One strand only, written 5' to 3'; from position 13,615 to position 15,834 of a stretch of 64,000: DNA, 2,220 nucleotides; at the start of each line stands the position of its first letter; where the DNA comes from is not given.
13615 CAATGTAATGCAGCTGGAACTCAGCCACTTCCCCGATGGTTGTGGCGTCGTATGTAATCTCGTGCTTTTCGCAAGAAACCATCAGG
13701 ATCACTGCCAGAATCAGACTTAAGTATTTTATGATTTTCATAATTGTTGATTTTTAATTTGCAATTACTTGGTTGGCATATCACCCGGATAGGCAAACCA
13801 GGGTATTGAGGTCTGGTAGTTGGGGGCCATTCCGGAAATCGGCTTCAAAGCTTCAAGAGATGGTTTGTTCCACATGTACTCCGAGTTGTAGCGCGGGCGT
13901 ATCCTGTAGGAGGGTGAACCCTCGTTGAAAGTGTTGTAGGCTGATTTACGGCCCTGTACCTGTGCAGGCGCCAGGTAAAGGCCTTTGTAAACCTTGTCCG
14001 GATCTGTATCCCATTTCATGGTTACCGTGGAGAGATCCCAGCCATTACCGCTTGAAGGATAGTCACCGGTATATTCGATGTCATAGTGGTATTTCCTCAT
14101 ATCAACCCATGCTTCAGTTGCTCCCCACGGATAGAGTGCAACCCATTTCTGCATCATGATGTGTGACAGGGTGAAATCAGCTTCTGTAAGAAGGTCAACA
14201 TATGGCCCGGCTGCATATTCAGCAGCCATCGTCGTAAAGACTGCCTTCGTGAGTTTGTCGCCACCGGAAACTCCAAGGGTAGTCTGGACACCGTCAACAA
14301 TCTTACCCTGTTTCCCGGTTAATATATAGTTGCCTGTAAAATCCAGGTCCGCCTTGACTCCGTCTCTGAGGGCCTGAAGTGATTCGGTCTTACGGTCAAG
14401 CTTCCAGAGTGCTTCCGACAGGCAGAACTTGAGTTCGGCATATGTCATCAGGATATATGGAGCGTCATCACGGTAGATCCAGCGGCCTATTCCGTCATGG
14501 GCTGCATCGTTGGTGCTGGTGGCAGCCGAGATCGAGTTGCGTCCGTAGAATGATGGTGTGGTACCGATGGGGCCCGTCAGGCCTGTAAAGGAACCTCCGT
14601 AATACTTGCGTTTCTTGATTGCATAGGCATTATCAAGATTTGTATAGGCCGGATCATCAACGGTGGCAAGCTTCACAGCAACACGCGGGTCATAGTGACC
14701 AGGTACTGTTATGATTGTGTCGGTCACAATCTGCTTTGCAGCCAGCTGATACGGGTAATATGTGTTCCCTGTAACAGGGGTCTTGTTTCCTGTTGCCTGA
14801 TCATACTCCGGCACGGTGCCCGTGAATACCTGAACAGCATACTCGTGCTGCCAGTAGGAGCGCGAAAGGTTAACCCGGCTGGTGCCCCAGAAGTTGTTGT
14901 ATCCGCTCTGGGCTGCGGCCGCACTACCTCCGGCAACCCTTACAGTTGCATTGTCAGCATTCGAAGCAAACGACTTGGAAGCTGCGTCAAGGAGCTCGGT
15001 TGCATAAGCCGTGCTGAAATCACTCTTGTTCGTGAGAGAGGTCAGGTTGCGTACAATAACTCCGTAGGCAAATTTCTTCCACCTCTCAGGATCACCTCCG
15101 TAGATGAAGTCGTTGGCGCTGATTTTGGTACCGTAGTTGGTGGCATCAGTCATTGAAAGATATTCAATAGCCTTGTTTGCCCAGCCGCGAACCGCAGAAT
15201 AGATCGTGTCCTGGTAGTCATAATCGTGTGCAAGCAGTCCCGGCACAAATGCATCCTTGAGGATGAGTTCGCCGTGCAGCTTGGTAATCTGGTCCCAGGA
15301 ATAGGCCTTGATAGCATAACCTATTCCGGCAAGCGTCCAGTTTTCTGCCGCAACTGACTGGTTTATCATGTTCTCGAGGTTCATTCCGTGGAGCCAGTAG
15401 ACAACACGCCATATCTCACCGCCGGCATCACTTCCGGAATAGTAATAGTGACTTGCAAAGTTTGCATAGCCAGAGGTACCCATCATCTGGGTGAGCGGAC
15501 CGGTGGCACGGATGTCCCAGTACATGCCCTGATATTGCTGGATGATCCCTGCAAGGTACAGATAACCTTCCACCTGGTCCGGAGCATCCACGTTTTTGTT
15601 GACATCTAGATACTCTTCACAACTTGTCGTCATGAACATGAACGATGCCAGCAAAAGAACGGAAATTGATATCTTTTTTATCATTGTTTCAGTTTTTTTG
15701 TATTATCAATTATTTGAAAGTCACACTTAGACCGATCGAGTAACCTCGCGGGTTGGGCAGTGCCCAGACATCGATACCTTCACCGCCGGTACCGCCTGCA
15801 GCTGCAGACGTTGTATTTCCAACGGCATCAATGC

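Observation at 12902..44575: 32-kb contiguous peptidoglycan/muropeptide harvesting locus fed by a SusC/SusD pair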

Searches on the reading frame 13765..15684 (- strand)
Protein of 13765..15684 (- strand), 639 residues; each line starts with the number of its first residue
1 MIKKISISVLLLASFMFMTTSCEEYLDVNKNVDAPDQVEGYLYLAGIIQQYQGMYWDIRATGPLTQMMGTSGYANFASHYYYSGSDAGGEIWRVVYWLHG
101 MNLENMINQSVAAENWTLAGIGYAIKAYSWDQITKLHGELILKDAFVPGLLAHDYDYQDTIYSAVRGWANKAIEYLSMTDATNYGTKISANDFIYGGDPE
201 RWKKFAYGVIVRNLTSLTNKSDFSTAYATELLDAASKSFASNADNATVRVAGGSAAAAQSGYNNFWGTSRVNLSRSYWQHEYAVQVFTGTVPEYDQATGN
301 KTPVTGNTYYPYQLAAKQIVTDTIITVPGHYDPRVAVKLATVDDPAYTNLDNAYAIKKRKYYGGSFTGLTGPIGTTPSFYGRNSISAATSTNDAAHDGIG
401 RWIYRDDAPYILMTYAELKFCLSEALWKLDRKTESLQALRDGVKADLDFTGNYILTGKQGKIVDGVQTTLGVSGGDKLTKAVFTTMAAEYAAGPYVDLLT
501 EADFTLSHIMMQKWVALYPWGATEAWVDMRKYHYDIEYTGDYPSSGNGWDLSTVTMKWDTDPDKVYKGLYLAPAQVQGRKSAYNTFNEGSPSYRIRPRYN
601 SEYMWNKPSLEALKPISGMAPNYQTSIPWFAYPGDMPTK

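Call 3: search_protein_families(library=pfam, proteins=[window:13765-15684:-], max_evalue=0.001)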
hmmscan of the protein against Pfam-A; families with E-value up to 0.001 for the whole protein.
window:13765-15684:- (639 aa): 2 families
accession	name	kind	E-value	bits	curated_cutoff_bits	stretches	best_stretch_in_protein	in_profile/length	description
PF12771.13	SusD-like_2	-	2.3e-24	86.4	27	2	61-256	32-225/415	Starch-binding associating with outer membrane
PF12741.13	SusD-like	-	2.3e-15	57.1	27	2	80-265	71-252/495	Susd and RagB outer membrane lipoprotein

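Call 5: search_protein_families(library=ncbifam, proteins=[window:13765-15684:-], max_evalue=0.01)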
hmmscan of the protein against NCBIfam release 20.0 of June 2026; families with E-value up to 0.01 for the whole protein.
window:13765-15684:- (639 aa): 0 families

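Call 49: find_homologous_proteins(query=window:13765-15684:-, max_evalue=1e-10)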
Query window:13765-15684:- (639 aa): 1197 proteins with E <= 1e-10 among 8000 candidates; the best 120 are listed.
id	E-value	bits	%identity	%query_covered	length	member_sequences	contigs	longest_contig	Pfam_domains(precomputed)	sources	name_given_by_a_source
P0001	0.0e+0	1479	100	100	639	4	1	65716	PF12741.14,PF12771.14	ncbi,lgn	-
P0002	0.0e+0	1326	89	100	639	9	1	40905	PF12741.14,PF12771.14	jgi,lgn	jgi:hypothetical protein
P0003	0.0e+0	1315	89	100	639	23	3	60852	PF12741.14,PF12771.14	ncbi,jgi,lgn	jgi:hypothetical protein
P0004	0.0e+0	1311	88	100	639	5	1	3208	PF12741.14,PF12771.14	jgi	jgi:hypothetical protein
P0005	0.0e+0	1303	88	100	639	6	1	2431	PF12741.14,PF12771.14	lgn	-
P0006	0.0e+0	1298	88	100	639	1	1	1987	PF12741.14,PF12771.14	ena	-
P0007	0.0e+0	1296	87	100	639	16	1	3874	PF12741.14,PF12771.14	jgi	-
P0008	0.0e+0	1257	84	100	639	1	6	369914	PF12741.14,PF12771.14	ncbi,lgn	-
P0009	0.0e+0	1209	80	100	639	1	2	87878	PF12741.14,PF12771.14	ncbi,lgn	-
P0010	0.0e+0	1182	80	100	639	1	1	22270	PF12741.14,PF12771.14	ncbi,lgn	-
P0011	0.0e+0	1129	77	100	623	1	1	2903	PF12741.14,PF12771.14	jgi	-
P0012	0.0e+0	1119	77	100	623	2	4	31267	PF12741.14,PF12771.14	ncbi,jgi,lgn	jgi:hypothetical protein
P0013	0.0e+0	1118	77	100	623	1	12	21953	PF12741.14,PF12771.14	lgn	-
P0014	0.0e+0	1116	77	100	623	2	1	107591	PF12741.14,PF12771.14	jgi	jgi:hypothetical protein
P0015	0.0e+0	1108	77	100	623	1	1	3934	PF12741.14,PF12771.14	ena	-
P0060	0.0e+0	1033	70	100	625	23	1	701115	PF12741.14,PF12771.14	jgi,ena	-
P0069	0.0e+0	1029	70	100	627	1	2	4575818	PF12741.14,PF12771.14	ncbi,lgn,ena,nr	nr:SusD/RagB family nutrient-binding outer membrane lipoprotein [uncultured Bacteroides sp.]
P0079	0.0e+0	1023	70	100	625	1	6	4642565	PF12741.14,PF12771.14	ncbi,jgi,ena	-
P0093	0.0e+0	1016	69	100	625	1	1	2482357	PF12741.14,PF12771.14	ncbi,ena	-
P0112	1.5e-292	990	69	98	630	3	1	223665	PF12741.14,PF12771.14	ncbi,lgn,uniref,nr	ncbi:SusD/RagB family nutrient-binding outer membrane lipoprotein [Fulvivirgaceae bacterium PWU4]|un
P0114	2.2e-292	990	67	99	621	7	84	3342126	PF12741.14,PF12771.14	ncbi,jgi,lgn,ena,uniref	ncbi:hypothetical protein PIECOFPK_00150 [Mycovorax composti]|uniref:SusD/RagB family nutrient-bindi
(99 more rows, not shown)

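Call 50: find_encoding_contigs(protein=P0114, flank=10000, max_places=2)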
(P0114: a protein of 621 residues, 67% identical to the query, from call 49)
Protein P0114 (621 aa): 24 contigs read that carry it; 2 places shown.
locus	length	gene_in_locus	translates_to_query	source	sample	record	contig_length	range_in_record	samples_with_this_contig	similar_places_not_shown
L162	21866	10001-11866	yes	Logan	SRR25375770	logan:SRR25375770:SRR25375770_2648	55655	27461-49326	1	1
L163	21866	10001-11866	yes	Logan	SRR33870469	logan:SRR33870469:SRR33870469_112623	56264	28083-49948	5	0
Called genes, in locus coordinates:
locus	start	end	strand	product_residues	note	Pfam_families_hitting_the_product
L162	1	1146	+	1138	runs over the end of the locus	PF13620:CarboxypepD_reg, PF13715:CarbopepD_reg_2, PF07715:Plug, PF00593:TonB_dep_Rec_b-barrel (faint)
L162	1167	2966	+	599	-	PF14322:SusD-like_3 (weak), PF07980:SusD_RagB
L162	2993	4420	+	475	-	PF15416:DUF4623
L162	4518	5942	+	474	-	PF02638:GHL10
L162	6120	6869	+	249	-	PF08220:HTH_DeoR, PF08279:HTH_11 (weak), PF00455:DeoRC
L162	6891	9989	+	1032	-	PF13620:CarboxypepD_reg (weak), PF13715:CarbopepD_reg_2, PF07715:Plug, PF00593:TonB_dep_Rec_b-barrel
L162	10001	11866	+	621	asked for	PF12771:SusD-like_2, PF12741:SusD-like, PF12771:SusD-like_2 (weak), PF12741:SusD-like (weak)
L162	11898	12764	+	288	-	-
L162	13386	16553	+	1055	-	PF13620:CarboxypepD_reg, PF13715:CarbopepD_reg_2, PF07715:Plug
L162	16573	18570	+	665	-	PF12741:SusD-like, PF12771:SusD-like_2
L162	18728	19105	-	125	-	PF12680:SnoaL_2 (weak)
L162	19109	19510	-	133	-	-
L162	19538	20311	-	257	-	PF00753:Lactamase_B, PF19583:ODP (weak), PF23023:Anti-Pycsar_Apyc1 (faint)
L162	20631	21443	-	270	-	PF13529:Peptidase_C39_2 (faint), PF14399:BtrH_N, PF16169:DUF4872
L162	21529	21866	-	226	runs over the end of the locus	PF07947:YhhN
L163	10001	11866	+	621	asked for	PF12771:SusD-like_2, PF12741:SusD-like, PF12771:SusD-like_2 (weak), PF12741:SusD-like (weak)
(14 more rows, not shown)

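Call 51: find_encoding_contigs(protein=P0112, flank=10000, max_places=1)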
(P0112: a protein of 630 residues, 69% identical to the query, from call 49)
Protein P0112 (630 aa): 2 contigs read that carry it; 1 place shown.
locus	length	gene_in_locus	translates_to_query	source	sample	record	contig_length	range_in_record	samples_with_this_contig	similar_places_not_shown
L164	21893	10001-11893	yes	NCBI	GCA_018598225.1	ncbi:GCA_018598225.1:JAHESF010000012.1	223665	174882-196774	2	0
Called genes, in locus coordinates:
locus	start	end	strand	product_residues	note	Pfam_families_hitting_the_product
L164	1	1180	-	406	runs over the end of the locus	-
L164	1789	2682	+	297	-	PF00165:HTH_AraC (weak), PF12833:HTH_18, PF00165:HTH_AraC (weak)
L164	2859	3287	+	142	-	-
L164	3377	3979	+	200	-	PF00027:cNMP_binding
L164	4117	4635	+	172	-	PF00583:Acetyltransf_1, PF13508:Acetyltransf_7, PF13673:Acetyltransf_10 (weak), PF08445:FR47 (faint)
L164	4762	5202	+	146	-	PF07681:DoxX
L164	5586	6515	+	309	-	PF00561:Abhydrolase_1, PF12146:Hydrolase_4, PF12697:Abhydrolase_6, PF20408:Abhydrolase_11 (faint)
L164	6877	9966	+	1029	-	PF13620:CarboxypepD_reg, PF13715:CarbopepD_reg_2, PF07715:Plug, PF00593:TonB_dep_Rec_b-barrel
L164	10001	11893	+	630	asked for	PF12741:SusD-like, PF12771:SusD-like_2, PF12741:SusD-like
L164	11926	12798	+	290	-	-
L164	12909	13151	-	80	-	-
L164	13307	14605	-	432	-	PF20254:DMFA2_C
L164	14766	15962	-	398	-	PF07995:GSDH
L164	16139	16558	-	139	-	PF00903:Glyoxalase, PF06983:3-dmu-9_3-mt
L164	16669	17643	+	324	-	PF01965:DJ-1_PfpI, PF00165:HTH_AraC (faint), PF12833:HTH_18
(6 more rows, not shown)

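Call 52: find_encoding_contigs(protein=P0069, flank=10000, max_places=1)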
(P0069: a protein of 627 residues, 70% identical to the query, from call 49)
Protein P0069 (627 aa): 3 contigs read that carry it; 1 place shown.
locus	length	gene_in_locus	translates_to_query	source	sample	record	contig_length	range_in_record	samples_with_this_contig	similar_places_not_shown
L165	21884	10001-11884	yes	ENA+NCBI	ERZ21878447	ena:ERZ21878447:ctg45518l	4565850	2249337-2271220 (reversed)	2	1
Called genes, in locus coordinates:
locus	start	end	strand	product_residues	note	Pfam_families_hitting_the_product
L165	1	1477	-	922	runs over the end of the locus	PF07660:STN, PF13620:CarboxypepD_reg, PF13715:CarbopepD_reg_2, PF07715:Plug, PF00593:TonB_dep_Rec_b-barrel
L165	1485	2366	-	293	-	PF04773:FecR, PF16344:FecR_C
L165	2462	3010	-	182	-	PF04542:Sigma70_r2, PF08281:Sigma70_r4_2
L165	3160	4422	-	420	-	PF01306:LacY_symp (weak), PF03825:Nuc_H_symport, PF12832:MFS_1_like, PF07690:MFS_1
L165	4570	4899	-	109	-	PF07883:Cupin_2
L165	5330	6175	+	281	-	-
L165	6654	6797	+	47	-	-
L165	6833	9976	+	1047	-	PF13620:CarboxypepD_reg, PF13715:CarbopepD_reg_2, PF07715:Plug, PF00593:TonB_dep_Rec_b-barrel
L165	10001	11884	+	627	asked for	PF12741:SusD-like, PF12771:SusD-like_2, PF12741:SusD-like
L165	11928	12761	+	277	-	-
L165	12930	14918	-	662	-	PF22848:ASD1_dom, PF06964:Alpha-L-AF_C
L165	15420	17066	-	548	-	PF00251:Glyco_hydro_32N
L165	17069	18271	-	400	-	PF03663:Glyco_hydro_76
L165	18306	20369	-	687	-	PF07944:Beta-AFase-like_GH127_cat, PF20736:Glyco_hydro127M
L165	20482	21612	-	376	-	PF01263:Aldose_epim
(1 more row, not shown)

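Call 53: search_solved_structures(query=window:13765-15684:-, max_evalue=0.01)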
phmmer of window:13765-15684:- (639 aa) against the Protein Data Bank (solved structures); distinct sequences matched with E-value up to 0.01: 2.
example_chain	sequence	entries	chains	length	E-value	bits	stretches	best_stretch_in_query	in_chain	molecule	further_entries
3fdh_A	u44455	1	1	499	2e-16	63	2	148-251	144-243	SusD homolog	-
8j0p_A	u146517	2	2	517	8e-06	28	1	82-275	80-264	Chitin binding SusD-like protein | SusD-like protein AqSusD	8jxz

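Call 54: find_encoding_contigs(protein=P0079, flank=10000, max_places=1)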
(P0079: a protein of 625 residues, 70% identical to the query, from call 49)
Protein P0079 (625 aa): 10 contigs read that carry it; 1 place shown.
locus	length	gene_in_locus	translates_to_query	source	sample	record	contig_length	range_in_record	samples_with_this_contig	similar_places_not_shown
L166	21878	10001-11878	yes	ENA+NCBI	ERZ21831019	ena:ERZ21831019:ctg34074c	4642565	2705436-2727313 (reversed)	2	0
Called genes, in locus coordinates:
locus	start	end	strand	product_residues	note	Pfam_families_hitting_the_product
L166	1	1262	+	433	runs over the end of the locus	-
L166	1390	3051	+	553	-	PF06826:Asp-Al_Ex, PF02080:TrkA_C, PF06826:Asp-Al_Ex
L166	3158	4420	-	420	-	PF01306:LacY_symp (weak), PF03825:Nuc_H_symport, PF12832:MFS_1_like, PF07690:MFS_1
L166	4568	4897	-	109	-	PF07883:Cupin_2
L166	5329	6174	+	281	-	-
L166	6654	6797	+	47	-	-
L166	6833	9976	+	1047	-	PF13620:CarboxypepD_reg, PF13715:CarbopepD_reg_2, PF07715:Plug, PF00593:TonB_dep_Rec_b-barrel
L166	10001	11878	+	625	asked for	PF12771:SusD-like_2, PF12741:SusD-like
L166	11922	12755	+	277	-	-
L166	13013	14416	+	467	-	PF00884:Sulfatase, PF01663:Phosphodiest, PF16347:SGSH_C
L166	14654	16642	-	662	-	PF02018:CBM_4_9 (faint), PF22848:ASD1_dom, PF06964:Alpha-L-AF_C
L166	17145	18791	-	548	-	PF00251:Glyco_hydro_32N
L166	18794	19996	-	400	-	PF03663:Glyco_hydro_76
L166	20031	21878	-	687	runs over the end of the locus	PF07944:Beta-AFase-like_GH127_cat, PF20736:Glyco_hydro127M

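Call 55: find_encoding_contigs(protein=P0093, flank=10000, max_places=1)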
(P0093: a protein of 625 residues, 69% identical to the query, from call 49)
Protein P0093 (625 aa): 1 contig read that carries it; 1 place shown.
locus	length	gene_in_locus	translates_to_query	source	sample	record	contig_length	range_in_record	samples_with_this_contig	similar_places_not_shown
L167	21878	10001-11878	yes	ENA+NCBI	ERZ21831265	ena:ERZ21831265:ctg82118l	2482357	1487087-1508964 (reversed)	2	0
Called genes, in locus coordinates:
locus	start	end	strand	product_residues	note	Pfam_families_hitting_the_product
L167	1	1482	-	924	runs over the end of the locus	PF07660:STN, PF13620:CarboxypepD_reg (weak), PF13715:CarbopepD_reg_2, PF07715:Plug, PF00593:TonB_dep_Rec_b-barrel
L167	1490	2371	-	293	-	PF04773:FecR, PF16344:FecR_C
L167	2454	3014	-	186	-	PF04542:Sigma70_r2, PF08281:Sigma70_r4_2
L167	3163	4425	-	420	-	PF01306:LacY_symp (weak), PF03825:Nuc_H_symport, PF12832:MFS_1_like, PF07690:MFS_1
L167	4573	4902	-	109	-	PF07883:Cupin_2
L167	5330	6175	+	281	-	-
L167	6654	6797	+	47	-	-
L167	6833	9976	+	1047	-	PF13620:CarboxypepD_reg, PF13715:CarbopepD_reg_2, PF07715:Plug, PF00593:TonB_dep_Rec_b-barrel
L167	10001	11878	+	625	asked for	PF12771:SusD-like_2, PF12741:SusD-like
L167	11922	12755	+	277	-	-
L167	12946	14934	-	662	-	PF22848:ASD1_dom, PF06964:Alpha-L-AF_C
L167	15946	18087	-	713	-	PF18939:DUF5686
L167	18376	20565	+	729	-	PF12437:GSIII_N, PF00120:Gln-synt_C, PF18318:Gln-synt_C-ter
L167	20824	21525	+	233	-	PF00027:cNMP_binding, PF13545:HTH_Crp_2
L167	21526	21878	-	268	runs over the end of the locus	PF00793:DAHP_synth_1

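Call 56: find_encoding_contigs(protein=P0060, flank=10000, max_places=1)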
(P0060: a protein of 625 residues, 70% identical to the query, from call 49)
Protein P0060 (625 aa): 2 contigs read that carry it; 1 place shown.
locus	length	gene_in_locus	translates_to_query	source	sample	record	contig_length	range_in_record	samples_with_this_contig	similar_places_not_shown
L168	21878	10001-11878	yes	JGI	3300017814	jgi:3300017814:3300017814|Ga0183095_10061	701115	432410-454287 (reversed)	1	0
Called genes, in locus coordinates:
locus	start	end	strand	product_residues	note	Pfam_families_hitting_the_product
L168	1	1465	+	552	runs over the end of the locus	PF00501:AMP-binding, PF23562:AMP-binding_C_3 (weak)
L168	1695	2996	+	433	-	-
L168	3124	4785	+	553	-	PF06826:Asp-Al_Ex, PF02080:TrkA_C, PF06826:Asp-Al_Ex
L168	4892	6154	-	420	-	PF01306:LacY_symp (weak), PF03825:Nuc_H_symport, PF12832:MFS_1_like, PF07690:MFS_1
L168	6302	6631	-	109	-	PF07883:Cupin_2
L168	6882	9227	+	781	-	PF13620:CarboxypepD_reg, PF13715:CarbopepD_reg_2, PF07715:Plug, PF00593:TonB_dep_Rec_b-barrel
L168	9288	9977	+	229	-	-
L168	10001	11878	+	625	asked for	PF12771:SusD-like_2, PF12741:SusD-like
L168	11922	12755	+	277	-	-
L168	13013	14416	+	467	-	PF00884:Sulfatase, PF01663:Phosphodiest, PF16347:SGSH_C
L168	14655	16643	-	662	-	PF22848:ASD1_dom, PF06964:Alpha-L-AF_C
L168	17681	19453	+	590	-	PF13289:SIR2_2 (weak)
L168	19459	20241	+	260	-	-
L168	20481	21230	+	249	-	-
